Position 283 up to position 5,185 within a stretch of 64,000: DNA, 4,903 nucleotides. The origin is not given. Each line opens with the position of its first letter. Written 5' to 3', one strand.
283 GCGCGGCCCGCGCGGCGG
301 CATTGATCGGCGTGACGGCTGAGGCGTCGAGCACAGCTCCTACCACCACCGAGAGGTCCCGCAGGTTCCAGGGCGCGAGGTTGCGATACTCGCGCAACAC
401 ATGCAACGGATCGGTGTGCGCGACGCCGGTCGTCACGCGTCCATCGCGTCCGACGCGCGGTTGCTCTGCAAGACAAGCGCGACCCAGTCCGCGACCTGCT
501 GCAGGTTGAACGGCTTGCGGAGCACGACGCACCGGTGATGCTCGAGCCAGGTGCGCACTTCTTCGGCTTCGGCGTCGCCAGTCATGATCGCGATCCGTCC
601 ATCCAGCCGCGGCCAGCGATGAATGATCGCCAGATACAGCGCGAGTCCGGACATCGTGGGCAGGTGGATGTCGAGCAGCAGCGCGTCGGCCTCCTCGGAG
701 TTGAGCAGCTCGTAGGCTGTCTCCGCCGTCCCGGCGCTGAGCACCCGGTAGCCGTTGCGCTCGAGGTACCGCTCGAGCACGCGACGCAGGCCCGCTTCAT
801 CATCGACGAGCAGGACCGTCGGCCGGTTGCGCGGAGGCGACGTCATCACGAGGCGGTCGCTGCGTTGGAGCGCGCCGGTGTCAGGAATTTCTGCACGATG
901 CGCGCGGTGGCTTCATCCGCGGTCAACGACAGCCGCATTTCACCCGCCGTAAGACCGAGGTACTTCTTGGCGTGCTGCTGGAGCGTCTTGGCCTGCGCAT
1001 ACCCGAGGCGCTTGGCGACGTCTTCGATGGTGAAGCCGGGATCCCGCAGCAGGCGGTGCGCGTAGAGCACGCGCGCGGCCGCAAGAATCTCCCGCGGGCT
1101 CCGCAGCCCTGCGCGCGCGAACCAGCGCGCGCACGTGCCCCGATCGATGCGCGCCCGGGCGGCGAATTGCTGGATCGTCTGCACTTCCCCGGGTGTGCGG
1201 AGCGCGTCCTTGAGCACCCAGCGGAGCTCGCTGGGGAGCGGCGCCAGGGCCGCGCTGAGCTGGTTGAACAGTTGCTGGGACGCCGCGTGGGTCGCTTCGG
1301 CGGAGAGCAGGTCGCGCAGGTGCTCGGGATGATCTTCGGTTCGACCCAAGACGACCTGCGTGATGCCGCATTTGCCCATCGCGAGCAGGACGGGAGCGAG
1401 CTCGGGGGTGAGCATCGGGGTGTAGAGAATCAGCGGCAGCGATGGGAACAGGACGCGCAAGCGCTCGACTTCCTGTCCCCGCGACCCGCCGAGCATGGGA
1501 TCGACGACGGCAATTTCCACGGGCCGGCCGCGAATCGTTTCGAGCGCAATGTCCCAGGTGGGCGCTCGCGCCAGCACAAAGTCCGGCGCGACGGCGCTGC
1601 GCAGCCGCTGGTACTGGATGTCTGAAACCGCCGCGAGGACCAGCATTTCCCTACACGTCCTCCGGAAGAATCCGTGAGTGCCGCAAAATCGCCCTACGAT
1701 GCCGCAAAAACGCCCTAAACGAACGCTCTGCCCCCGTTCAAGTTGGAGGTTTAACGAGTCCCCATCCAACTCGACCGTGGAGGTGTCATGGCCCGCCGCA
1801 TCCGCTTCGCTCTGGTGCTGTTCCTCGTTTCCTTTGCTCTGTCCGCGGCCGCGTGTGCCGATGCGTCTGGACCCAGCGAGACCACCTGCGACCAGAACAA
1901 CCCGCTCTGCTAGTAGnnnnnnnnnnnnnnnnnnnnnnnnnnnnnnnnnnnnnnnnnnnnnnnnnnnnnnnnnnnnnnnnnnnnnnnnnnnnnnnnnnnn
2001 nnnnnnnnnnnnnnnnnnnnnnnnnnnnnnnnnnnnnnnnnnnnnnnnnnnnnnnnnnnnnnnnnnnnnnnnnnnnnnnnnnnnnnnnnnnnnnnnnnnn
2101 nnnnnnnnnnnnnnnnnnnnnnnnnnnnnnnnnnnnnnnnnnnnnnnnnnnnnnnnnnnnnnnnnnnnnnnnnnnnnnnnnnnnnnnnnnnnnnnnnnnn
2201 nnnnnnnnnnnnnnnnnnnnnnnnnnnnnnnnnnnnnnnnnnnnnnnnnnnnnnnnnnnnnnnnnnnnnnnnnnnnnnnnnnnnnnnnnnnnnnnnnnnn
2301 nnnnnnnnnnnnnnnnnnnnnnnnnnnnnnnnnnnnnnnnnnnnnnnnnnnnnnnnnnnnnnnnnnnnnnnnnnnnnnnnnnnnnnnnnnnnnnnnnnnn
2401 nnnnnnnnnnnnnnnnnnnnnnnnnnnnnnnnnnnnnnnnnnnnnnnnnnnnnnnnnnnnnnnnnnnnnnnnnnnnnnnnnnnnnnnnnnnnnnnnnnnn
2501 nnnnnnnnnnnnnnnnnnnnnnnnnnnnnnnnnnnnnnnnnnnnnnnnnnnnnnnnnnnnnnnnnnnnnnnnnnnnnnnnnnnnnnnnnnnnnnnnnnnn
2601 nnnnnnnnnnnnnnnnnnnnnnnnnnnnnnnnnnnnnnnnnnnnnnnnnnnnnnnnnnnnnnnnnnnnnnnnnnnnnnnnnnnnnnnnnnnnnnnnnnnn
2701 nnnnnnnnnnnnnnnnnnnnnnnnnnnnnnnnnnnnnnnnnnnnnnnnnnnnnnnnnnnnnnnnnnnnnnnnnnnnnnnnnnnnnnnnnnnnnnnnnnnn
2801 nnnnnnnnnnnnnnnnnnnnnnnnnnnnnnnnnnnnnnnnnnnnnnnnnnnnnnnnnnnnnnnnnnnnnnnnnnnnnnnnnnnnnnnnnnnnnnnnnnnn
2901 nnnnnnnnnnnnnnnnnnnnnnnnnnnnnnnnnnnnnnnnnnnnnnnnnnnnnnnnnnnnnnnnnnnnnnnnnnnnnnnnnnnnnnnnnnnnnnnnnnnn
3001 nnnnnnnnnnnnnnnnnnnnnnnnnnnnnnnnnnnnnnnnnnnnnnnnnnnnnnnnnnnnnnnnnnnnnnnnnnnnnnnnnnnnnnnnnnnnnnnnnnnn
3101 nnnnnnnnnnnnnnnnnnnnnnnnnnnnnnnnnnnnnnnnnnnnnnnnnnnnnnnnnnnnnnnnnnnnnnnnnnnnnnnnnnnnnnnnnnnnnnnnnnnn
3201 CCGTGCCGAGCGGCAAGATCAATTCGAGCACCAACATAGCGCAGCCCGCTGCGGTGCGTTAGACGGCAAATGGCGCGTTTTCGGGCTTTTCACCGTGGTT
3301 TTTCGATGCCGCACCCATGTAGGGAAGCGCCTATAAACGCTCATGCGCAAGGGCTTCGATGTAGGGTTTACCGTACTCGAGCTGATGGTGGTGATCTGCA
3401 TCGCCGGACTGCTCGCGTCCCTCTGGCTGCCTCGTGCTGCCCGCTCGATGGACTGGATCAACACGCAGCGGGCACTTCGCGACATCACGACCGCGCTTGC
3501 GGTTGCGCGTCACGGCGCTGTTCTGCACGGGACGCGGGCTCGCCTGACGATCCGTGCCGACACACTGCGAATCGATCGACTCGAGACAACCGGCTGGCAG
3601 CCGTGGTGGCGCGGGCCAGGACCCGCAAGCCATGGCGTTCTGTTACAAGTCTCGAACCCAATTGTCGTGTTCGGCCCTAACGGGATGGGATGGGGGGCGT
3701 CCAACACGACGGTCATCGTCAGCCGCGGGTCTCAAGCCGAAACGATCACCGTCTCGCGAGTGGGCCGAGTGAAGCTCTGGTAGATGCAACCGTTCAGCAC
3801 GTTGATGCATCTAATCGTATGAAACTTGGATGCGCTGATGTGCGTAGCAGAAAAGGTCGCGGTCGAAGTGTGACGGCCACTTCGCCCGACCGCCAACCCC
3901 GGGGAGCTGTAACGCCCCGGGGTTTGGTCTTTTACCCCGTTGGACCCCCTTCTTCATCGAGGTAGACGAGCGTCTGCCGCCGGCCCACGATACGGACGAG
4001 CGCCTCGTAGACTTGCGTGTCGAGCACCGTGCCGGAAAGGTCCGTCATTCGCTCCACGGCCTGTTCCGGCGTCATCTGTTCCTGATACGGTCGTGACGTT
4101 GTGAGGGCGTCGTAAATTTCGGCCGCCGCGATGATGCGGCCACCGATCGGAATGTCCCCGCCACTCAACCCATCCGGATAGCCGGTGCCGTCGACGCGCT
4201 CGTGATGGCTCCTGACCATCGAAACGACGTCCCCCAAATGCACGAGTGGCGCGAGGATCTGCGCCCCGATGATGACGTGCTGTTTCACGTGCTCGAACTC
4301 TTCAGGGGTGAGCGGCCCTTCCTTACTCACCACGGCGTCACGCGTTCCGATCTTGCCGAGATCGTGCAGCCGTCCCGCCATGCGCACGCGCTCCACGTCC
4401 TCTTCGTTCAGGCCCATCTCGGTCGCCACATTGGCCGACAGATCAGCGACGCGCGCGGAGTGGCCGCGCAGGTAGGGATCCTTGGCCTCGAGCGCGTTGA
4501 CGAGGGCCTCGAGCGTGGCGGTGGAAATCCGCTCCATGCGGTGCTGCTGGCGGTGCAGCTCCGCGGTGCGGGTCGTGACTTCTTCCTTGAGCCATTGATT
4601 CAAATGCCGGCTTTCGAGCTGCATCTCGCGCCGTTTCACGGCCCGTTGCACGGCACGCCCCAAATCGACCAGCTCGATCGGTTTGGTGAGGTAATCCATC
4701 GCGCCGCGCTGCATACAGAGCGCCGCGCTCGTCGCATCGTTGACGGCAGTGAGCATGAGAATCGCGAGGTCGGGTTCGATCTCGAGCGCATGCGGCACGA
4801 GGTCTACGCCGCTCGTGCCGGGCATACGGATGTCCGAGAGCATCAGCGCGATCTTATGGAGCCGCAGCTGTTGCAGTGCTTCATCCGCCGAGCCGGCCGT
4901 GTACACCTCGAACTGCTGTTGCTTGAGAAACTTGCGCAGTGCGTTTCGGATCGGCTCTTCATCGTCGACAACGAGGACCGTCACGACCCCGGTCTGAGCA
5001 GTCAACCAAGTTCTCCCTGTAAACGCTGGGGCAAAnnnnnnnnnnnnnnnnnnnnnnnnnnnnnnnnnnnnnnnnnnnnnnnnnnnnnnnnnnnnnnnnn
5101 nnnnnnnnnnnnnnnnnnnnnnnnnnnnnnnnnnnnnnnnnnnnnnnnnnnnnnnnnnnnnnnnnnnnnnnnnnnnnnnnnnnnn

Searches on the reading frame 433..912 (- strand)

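Call 12: search_protein_families(library=pfam, proteins=[window:433-912:-], max_evalue=0.001)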
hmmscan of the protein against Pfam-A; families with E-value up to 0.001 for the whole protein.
window:433-912:- (159 aa): 1 family
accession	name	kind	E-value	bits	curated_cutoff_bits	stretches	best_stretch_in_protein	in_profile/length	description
PF00072.30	Response_reg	-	1.1e-18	67.8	30.2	1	33-142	1-108/111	Response regulator receiver domain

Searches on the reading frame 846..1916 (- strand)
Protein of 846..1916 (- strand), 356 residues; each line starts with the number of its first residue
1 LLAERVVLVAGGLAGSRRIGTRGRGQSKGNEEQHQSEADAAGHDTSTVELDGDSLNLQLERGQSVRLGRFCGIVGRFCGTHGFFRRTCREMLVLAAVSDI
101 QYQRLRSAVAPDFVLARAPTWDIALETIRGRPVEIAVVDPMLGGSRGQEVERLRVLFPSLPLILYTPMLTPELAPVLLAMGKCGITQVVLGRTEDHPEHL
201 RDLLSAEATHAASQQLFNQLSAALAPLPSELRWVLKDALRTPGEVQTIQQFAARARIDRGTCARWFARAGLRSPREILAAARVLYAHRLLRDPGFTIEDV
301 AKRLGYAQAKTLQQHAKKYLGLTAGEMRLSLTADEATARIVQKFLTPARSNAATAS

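Call 12: search_protein_families(library=pfam, proteins=[window:846-1916:-], max_evalue=0.001)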
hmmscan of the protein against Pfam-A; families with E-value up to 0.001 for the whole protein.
window:846-1916:- (356 aa): 1 family
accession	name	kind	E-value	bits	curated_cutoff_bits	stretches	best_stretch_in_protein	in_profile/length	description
PF12833.13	HTH_18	-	1.7e-12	47.9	33.6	1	252-328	2-78/80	Helix-turn-helix domain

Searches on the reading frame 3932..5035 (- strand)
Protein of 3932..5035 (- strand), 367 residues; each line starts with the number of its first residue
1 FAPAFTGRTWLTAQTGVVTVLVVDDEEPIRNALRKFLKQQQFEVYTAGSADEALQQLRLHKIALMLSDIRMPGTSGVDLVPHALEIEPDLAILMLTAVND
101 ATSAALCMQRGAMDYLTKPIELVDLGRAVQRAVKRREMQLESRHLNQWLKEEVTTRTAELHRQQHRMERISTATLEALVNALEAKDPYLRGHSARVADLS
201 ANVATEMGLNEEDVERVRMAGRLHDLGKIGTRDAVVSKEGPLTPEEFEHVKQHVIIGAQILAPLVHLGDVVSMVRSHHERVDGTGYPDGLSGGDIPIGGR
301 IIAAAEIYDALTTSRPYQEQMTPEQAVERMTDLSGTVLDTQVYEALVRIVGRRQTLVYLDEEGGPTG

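Call 12: search_protein_families(library=pfam, proteins=[window:3932-5035:-], max_evalue=0.001)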
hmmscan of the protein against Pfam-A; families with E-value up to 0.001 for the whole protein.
window:3932-5035:- (367 aa): 3 families
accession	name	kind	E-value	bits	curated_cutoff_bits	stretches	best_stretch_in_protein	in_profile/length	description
PF13487.12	HD_5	-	2.4e-38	132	27.2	1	177-342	2-170/170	HD domain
PF00072.30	Response_reg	-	4.9e-25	88.3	30.2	1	20-129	1-110/111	Response regulator receiver domain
PF01966.28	HD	-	1.5e-19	70.8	22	1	191-310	3-115/116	HD domain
